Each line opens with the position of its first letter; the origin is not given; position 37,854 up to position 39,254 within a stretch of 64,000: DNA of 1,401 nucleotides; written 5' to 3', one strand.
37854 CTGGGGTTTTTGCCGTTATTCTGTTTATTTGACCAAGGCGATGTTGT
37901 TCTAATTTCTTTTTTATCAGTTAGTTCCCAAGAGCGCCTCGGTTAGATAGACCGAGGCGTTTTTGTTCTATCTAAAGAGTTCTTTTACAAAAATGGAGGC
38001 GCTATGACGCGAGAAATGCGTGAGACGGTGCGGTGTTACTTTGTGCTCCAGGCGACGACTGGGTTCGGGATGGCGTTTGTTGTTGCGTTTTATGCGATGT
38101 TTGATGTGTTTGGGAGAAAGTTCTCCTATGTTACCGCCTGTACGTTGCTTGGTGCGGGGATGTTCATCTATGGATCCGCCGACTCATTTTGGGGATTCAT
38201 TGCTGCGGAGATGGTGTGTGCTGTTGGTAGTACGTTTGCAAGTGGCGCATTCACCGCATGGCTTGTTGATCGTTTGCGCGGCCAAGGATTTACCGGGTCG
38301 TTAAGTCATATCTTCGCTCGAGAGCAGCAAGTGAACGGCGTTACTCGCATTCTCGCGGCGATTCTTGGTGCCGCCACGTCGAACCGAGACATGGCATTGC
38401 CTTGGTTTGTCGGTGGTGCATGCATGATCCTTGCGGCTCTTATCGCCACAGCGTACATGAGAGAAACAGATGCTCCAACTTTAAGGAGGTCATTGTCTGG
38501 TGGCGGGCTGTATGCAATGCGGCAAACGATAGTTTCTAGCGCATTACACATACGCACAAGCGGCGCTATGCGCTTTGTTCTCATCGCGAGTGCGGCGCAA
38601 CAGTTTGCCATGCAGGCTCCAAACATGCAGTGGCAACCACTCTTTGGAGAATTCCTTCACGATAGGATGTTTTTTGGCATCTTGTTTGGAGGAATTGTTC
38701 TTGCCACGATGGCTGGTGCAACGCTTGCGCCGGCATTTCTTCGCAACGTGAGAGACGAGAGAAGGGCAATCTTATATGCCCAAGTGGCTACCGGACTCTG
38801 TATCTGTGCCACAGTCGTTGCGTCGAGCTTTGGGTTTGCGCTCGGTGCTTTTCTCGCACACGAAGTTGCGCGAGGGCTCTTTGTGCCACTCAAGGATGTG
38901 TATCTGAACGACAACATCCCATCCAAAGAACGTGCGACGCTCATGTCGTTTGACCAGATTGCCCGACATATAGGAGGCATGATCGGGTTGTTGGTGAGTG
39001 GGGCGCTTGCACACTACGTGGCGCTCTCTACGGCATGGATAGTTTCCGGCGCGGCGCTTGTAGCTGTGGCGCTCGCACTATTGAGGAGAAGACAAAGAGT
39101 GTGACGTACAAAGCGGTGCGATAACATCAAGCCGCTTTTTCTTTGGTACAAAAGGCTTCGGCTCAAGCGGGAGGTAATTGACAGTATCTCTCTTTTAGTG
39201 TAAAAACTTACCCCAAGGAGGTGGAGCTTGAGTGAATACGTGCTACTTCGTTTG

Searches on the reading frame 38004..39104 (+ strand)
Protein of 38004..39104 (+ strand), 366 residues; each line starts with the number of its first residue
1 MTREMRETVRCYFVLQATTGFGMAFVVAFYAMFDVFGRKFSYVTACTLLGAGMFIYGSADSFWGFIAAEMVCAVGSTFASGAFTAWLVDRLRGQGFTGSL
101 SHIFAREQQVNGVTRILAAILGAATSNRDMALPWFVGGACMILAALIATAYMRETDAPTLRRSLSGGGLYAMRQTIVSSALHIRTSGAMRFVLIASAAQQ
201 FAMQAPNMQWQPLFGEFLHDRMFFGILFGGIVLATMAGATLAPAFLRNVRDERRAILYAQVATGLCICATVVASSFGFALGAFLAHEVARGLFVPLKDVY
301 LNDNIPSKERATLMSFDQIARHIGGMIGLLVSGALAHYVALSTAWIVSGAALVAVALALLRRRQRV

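Call 35: find_encoding_contigs(protein=window:38004-39104:+, flank=10000, max_places=1)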
Protein window:38004-39104:+ (366 aa): 6 contigs read that carry it; 1 place shown.
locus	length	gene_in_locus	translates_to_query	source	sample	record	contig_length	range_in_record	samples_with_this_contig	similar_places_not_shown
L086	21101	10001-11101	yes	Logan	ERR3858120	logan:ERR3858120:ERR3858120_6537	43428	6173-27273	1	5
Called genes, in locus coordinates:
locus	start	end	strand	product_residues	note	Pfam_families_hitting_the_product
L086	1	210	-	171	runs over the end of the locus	-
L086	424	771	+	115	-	-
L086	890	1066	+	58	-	-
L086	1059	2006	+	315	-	-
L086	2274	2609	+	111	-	PF12728:HTH_17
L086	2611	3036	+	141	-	PF02661:Fic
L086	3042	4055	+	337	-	PF09587:PGA_cap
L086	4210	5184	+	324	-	-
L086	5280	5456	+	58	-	-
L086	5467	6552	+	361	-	PF06224:AlkZ-like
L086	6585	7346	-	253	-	-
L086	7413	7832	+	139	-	-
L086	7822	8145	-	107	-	-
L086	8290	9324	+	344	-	-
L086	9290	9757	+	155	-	PF00692:dUTPase, PF22769:DCD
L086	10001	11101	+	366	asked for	PF07690:MFS_1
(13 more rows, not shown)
